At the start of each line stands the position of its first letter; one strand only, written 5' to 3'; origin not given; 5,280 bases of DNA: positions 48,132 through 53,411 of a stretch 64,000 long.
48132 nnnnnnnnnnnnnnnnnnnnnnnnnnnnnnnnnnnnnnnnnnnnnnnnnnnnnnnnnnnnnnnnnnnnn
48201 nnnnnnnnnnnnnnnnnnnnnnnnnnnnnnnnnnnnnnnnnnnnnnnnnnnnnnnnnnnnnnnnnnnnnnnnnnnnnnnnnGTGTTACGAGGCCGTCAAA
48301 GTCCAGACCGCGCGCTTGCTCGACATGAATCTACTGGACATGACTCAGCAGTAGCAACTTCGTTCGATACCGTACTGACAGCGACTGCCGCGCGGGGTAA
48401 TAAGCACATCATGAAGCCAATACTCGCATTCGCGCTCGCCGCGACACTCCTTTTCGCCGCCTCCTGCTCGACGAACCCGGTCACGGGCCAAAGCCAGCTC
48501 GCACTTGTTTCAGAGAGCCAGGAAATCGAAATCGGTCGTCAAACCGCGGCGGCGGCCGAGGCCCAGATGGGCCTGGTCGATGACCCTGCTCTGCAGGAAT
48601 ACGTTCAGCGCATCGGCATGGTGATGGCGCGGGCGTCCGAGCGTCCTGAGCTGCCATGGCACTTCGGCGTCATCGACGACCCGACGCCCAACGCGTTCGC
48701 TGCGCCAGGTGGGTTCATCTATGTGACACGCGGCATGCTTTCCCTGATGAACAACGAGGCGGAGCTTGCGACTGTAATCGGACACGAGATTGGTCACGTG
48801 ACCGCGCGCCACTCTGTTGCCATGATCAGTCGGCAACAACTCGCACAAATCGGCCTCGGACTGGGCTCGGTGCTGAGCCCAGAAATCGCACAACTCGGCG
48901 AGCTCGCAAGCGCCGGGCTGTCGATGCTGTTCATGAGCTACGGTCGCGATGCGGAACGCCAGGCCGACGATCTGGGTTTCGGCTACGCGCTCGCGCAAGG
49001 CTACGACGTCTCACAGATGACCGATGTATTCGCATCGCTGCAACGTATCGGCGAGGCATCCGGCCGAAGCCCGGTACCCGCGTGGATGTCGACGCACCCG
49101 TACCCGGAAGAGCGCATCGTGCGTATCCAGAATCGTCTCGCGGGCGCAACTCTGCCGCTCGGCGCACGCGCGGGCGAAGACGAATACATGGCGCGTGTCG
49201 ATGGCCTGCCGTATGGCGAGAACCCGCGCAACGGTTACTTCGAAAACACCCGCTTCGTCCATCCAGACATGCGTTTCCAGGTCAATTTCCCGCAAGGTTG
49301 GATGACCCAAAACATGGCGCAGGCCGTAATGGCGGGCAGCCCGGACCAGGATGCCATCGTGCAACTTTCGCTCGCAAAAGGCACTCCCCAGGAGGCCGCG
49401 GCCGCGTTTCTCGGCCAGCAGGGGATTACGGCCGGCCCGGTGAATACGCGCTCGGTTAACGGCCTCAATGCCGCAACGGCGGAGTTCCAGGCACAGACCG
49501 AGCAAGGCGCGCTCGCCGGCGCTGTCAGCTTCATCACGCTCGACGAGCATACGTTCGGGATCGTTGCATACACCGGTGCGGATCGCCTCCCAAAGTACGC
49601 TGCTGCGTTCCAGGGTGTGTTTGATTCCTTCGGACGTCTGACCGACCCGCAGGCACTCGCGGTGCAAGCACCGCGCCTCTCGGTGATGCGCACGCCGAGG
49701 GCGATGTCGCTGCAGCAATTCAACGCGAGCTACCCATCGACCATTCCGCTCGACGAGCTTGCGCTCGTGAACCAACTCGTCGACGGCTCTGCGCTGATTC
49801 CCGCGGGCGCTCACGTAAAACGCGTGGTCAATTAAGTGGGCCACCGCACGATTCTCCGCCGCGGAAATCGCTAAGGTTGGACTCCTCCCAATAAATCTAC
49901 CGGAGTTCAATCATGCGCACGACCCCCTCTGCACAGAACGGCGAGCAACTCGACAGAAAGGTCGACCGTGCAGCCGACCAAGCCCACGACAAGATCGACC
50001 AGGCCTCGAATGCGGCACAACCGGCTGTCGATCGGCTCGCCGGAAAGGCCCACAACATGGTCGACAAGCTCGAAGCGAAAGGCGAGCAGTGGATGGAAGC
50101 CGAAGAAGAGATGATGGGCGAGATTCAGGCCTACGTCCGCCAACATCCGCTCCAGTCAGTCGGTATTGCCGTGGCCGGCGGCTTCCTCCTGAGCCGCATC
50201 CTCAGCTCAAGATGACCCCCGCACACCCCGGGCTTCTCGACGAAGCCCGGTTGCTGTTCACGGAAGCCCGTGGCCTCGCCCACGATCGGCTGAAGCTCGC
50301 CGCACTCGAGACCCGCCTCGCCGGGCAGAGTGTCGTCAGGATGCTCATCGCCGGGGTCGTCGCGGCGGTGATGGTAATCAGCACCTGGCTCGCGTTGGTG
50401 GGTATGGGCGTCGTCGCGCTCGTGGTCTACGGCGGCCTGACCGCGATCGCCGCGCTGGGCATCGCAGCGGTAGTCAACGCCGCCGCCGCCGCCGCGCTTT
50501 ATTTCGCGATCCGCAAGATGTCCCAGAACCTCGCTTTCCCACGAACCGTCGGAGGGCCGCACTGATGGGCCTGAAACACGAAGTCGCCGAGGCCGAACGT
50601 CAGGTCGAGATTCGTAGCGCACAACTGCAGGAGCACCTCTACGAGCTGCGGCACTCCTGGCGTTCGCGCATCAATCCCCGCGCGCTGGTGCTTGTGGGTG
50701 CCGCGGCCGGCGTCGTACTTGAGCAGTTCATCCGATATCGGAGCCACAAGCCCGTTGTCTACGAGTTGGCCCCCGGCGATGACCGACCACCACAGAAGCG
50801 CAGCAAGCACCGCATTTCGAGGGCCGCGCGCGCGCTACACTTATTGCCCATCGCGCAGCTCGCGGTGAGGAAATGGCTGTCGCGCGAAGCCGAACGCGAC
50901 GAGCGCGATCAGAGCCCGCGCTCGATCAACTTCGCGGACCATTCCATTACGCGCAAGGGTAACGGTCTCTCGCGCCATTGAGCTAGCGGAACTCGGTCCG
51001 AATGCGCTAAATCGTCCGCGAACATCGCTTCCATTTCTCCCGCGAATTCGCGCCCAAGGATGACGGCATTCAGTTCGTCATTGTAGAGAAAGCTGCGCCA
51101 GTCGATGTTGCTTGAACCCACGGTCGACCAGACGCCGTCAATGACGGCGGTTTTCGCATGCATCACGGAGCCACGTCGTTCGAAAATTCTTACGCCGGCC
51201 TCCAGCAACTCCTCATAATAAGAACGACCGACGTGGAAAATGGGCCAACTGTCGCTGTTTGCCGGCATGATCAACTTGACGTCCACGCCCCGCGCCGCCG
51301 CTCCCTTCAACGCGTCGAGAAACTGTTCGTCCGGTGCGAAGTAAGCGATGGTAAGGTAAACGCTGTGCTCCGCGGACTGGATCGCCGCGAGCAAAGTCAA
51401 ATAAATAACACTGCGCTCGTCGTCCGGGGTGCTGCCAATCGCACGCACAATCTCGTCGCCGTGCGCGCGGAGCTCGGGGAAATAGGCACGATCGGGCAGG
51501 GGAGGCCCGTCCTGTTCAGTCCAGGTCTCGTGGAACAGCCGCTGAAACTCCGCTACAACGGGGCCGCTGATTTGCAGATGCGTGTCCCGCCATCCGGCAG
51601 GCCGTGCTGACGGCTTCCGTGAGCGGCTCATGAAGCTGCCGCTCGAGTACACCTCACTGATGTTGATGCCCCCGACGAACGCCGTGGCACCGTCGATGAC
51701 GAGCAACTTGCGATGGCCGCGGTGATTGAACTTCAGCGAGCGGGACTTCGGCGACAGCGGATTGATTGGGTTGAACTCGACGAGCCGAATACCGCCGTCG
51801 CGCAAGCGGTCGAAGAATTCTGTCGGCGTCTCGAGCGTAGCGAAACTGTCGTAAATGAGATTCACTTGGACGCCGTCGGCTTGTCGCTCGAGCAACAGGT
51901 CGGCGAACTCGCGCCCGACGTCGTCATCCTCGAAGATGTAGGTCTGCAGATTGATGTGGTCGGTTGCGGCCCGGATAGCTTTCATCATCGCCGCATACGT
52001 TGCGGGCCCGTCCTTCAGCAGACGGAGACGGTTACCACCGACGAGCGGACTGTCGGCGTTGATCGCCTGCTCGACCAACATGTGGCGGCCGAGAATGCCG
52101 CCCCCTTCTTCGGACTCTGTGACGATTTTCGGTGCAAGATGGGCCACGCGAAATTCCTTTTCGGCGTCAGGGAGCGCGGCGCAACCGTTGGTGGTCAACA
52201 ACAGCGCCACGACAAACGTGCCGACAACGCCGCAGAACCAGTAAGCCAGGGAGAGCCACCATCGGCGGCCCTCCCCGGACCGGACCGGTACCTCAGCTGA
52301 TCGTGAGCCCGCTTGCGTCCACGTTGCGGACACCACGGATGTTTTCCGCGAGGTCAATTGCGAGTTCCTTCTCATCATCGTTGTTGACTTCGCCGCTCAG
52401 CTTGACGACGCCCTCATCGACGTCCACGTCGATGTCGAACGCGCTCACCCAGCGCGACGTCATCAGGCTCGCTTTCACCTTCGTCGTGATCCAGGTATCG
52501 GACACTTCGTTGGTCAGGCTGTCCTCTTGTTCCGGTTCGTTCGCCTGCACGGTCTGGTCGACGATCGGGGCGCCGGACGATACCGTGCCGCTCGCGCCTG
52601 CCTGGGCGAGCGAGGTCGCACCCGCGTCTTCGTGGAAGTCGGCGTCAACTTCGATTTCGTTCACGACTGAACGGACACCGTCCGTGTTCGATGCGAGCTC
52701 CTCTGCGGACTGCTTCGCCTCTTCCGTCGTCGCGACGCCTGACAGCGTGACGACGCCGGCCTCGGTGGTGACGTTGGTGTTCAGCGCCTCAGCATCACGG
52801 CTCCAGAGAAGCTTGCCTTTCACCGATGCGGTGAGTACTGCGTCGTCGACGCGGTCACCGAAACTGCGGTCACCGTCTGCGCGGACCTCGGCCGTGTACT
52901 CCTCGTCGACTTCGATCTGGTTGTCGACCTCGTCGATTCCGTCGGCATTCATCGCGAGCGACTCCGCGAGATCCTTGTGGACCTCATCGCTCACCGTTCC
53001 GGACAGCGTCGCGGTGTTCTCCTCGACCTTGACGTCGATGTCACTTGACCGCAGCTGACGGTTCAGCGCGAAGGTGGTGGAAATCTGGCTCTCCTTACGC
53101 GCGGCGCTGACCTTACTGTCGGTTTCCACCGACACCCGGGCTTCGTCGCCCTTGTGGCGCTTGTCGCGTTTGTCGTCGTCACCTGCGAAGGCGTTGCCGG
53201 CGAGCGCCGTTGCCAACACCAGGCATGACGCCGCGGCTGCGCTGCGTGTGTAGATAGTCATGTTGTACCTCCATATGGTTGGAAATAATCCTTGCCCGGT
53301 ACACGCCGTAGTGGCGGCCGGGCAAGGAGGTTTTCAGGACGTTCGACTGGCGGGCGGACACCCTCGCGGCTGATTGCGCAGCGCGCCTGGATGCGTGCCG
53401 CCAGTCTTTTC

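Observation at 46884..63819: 17-kb stress/dormancy/envelope island organised around two tandem pairs of Crp/Fnr paralogs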

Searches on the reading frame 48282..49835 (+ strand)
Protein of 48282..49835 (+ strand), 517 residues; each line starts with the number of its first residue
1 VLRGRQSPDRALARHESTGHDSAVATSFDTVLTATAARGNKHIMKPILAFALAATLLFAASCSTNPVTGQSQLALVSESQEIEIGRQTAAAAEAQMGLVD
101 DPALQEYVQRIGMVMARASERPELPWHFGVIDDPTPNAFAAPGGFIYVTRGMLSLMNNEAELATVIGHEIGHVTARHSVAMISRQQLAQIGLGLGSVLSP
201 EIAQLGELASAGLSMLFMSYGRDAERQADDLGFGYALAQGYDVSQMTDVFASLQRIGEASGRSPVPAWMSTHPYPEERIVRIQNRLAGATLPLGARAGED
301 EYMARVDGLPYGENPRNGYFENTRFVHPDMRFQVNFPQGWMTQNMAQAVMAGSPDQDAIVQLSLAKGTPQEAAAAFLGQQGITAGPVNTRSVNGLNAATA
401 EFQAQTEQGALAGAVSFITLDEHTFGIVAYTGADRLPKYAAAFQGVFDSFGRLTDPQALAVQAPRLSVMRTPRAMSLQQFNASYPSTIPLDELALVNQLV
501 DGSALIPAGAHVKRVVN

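Call 3: search_protein_families(library=pfam, proteins=[window:48282-49835:+], max_evalue=0.01)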
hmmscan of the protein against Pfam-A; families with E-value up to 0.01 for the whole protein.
window:48282-49835:+ (517 aa): 1 family
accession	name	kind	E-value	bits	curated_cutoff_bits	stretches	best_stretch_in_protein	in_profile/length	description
PF01435.24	Peptidase_M48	-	1.4e-38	133.1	20.3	1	103-285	2-185/186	Peptidase family M48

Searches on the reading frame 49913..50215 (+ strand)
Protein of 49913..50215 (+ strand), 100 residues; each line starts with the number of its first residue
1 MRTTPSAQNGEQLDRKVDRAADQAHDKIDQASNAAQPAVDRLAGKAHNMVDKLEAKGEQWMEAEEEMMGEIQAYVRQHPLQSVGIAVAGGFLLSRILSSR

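Call 3: search_protein_families(library=pfam, proteins=[window:49913-50215:+], max_evalue=0.01)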
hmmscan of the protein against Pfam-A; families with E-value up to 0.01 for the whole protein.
window:49913-50215:+ (100 aa): 4 families
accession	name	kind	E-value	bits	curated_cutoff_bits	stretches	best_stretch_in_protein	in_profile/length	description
PF19029.5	DUF883_C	-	1.5e-06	28.2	27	1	74-93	4-23/30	DUF883 C-terminal glycine zipper region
PF00430.23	ATP-synt_B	-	0.0075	16.8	28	1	11-67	54-110/132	ATP synthase B/B' CF(0)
PF01442.23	Apolipoprotein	-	0.009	16.2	90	0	7-61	131-182/190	Apolipoprotein A1/A4/E domain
PF14013.11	MT0933_antitox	-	0.0095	16.6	27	0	16-53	3-41/49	MT0933-like antitoxin protein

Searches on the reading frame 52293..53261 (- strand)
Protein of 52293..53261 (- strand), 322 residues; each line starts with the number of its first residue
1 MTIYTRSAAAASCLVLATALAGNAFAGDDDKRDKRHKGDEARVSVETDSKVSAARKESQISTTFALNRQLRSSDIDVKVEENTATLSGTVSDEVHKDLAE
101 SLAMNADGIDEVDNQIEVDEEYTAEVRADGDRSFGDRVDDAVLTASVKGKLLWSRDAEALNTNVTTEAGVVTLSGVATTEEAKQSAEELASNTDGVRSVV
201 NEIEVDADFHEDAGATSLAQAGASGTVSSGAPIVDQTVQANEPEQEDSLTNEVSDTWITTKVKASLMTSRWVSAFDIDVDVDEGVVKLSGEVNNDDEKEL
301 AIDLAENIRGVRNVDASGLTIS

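Call 3: search_protein_families(library=pfam, proteins=[window:52293-53261:-], max_evalue=0.01)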
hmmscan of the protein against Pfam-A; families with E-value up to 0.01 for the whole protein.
window:52293-53261:- (322 aa): 2 families
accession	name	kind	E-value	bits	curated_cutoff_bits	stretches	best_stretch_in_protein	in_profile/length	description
PF04972.22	BON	-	2.4e-53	178.7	27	3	254-315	1-62/69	BON domain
PF21937.1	Yop-YscD_ppl_2nd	-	0.0015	18.6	27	0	158-204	18-65/67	YscD/CdsD-like Bon-like domain 2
